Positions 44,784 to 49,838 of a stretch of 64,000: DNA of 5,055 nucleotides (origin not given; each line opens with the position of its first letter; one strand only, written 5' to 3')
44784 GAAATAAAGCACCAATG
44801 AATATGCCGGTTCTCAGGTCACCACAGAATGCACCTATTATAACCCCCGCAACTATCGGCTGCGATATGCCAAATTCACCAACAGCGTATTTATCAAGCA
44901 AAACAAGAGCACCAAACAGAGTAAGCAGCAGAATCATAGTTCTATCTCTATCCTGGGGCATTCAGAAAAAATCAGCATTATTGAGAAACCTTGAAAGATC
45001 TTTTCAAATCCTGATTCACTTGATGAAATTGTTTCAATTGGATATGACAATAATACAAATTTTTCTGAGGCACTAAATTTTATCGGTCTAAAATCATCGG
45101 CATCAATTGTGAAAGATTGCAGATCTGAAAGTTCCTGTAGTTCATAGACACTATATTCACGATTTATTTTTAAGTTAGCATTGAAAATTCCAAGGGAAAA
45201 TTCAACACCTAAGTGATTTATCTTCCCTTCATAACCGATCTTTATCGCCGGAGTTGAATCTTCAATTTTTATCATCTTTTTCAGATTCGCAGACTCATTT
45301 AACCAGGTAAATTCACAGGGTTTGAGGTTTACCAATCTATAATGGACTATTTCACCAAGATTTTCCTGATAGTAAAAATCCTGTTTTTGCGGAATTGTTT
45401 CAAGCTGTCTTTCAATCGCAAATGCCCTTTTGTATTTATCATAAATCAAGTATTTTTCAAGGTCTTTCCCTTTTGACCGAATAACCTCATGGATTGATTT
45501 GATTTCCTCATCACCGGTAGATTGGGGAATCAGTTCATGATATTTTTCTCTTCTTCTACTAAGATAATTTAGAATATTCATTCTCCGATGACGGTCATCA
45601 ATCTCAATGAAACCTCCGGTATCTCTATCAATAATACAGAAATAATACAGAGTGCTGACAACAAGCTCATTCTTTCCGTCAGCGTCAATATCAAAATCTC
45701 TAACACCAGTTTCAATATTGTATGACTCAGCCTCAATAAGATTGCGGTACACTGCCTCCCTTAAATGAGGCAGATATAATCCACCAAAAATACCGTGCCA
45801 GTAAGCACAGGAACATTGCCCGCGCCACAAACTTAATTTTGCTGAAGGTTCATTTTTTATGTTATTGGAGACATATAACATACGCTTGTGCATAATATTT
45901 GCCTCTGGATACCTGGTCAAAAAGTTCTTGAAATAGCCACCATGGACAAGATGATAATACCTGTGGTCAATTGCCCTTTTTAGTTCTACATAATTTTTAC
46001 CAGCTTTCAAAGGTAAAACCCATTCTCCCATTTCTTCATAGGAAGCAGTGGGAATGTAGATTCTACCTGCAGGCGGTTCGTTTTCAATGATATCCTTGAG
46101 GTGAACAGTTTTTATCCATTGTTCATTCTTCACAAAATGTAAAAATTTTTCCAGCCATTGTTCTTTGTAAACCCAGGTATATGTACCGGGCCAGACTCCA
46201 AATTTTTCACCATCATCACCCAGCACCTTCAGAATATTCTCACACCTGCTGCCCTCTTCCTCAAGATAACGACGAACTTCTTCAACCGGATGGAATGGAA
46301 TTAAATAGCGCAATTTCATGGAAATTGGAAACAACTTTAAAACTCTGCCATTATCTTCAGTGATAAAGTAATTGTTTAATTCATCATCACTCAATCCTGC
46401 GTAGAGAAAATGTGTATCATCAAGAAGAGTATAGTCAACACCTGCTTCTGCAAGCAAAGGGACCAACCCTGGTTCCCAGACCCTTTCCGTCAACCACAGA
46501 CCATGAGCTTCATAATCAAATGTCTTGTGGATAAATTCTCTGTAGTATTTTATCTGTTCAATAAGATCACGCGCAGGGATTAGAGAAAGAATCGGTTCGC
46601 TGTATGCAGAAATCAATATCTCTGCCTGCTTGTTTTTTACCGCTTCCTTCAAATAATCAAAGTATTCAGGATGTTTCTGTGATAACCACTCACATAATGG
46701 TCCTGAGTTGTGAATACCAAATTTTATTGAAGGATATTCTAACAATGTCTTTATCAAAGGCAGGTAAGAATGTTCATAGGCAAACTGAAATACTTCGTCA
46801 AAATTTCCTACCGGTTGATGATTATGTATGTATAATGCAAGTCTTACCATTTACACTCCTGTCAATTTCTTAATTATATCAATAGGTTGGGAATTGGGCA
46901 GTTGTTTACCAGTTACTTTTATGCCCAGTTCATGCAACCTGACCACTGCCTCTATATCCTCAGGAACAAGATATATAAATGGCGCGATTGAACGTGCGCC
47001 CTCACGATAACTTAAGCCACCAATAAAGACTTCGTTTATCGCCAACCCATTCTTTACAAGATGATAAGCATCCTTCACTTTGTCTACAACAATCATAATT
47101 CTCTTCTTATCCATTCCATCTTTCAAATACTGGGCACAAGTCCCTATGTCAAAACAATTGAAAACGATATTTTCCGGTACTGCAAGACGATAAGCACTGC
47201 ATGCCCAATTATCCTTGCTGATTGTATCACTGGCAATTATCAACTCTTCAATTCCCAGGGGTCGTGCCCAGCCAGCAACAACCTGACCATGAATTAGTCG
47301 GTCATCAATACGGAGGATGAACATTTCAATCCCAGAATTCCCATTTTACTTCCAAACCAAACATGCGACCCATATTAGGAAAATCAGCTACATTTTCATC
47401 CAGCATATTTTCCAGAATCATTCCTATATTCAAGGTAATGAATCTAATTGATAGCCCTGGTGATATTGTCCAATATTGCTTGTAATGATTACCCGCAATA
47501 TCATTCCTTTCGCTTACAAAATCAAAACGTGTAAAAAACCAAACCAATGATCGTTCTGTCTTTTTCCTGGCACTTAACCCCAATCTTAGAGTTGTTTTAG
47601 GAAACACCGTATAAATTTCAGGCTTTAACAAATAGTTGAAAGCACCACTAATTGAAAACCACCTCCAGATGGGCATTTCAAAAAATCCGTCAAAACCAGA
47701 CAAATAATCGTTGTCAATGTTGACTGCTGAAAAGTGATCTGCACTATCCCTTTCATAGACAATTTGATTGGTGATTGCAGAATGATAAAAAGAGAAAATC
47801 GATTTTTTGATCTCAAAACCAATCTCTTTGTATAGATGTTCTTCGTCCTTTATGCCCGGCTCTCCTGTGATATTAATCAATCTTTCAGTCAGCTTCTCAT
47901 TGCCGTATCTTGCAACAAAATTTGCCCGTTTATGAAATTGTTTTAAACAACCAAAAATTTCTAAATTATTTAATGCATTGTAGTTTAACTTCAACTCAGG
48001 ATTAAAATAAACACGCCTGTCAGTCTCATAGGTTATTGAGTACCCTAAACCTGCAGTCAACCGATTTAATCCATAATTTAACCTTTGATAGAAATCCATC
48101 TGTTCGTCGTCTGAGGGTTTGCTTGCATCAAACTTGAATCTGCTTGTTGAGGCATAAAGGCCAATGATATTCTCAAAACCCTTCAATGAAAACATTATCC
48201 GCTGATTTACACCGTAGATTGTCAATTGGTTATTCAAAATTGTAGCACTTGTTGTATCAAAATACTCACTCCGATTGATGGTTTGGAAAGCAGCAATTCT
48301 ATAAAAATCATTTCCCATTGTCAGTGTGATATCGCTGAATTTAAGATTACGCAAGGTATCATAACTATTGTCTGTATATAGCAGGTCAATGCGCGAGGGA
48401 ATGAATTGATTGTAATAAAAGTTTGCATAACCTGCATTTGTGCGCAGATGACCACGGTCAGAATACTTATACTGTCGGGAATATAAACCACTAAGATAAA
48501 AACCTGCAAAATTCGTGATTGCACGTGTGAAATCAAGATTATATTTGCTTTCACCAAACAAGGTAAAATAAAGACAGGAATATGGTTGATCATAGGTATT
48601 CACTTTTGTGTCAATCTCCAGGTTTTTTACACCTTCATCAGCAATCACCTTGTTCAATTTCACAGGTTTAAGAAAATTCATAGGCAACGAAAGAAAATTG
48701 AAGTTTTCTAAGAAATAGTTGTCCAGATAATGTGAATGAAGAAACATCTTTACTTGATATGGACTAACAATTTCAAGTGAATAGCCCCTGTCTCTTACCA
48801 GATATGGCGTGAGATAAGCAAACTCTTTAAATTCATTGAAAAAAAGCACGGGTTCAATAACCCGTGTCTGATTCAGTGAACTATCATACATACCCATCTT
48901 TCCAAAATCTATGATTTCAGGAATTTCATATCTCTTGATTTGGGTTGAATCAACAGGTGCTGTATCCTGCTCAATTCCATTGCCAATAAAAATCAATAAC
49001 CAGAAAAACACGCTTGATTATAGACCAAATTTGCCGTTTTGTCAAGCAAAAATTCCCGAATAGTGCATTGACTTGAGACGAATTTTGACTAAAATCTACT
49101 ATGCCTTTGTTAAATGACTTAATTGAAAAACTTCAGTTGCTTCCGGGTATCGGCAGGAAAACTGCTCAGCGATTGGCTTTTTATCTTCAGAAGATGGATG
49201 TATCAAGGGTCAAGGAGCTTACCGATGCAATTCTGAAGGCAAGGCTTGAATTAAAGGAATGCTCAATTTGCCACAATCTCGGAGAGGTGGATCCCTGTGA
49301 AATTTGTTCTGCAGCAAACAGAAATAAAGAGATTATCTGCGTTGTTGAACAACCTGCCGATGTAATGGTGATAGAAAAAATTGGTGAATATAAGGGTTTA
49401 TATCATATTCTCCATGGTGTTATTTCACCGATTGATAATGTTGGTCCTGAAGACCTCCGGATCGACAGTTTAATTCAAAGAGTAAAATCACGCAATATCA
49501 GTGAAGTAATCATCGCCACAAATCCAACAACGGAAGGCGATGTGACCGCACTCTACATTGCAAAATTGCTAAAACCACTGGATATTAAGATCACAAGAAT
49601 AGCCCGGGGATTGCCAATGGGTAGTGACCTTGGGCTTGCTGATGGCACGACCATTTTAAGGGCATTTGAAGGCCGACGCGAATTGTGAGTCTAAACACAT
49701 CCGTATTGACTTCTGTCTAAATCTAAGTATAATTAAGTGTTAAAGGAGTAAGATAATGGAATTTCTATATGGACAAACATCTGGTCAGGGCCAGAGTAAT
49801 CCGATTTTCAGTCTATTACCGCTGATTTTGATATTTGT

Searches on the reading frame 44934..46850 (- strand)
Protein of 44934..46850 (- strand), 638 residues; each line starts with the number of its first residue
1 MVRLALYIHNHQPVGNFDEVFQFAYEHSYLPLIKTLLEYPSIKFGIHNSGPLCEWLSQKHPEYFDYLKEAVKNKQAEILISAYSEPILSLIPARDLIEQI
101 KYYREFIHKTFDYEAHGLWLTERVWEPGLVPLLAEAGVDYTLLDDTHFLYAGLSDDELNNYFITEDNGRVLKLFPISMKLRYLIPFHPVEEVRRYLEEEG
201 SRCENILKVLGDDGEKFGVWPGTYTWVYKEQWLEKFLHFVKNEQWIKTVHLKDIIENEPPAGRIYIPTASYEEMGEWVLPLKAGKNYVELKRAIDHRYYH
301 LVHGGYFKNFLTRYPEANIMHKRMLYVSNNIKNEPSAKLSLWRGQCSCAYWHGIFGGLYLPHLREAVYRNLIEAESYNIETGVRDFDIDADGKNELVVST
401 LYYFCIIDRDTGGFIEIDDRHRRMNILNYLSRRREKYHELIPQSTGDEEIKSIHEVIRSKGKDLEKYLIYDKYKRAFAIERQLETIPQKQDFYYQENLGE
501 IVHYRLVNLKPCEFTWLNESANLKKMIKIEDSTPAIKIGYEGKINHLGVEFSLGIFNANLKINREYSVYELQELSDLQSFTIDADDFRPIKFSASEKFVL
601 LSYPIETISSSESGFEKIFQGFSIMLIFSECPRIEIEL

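Call 47: search_protein_families(library=pfam, proteins=[window:44934-46850:-], max_evalue=0.00001)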
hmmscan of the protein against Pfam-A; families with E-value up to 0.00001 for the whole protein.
window:44934-46850:- (638 aa): 4 families
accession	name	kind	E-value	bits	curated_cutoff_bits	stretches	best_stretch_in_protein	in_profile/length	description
PF03065.20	Glyco_hydro_57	-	1.1e-50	173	21.2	1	5-267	1-291/291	Glycosyl hydrolase family 57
PF09095.17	AmyA-gluTrfs_C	-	1.2e-34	120.7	22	1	387-628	1-270/284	Alpha-amylase/4-alpha-glucanotransferase, C-terminal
PF09094.16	AmyA-A_glucT_m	-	3.6e-31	107.9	27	1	305-377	1-79/80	Alpha-amylase/4-alpha-glucanotransferase, middle domain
PF01074.27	Glyco_hydro_38N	-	8.3e-08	32.4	25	1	26-121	26-120/270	Glycosyl hydrolases family 38 N-terminal domain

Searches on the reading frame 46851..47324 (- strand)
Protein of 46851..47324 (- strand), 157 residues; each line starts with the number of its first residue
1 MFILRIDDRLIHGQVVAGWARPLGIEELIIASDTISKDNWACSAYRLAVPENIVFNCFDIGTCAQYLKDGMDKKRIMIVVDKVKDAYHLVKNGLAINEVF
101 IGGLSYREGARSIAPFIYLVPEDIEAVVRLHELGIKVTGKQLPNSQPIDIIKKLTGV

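Call 49: search_protein_families(library=pfam, proteins=[window:46851-47324:-], max_evalue=0.0001)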
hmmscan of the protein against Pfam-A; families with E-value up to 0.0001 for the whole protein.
window:46851-47324:- (157 aa): 1 family
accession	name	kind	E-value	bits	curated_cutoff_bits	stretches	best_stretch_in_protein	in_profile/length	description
PF03830.20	PTSIIB_sorb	-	1.1e-38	133.2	27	1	3-146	3-147/148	PTS system sorbose subfamily IIB component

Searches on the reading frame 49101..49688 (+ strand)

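Call 49: search_protein_families(library=pfam, proteins=[window:49101-49688:+], max_evalue=0.0001)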
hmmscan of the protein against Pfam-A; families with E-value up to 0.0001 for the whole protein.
window:49101-49688:+ (195 aa): 5 families
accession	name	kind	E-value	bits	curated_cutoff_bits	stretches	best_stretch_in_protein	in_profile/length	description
PF13662.12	Toprim_4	-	1.9e-27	95.7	25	1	78-168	2-85/85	Toprim domain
PF21176.3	RecR_HhH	-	8.5e-15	54.7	27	1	5-47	2-44/45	RecR, helix-hairpin-helix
PF01751.28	Toprim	-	9.9e-12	45.3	23.1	1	79-166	2-95/96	Toprim domain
PF02132.21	RecR_ZnF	-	6.1e-08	32.7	22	1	52-70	2-20/21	RecR, Cys4-zinc finger domain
PF21175.2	RecR_C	-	6.6e-08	32.3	22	1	170-193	1-24/24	RecR, C-terminal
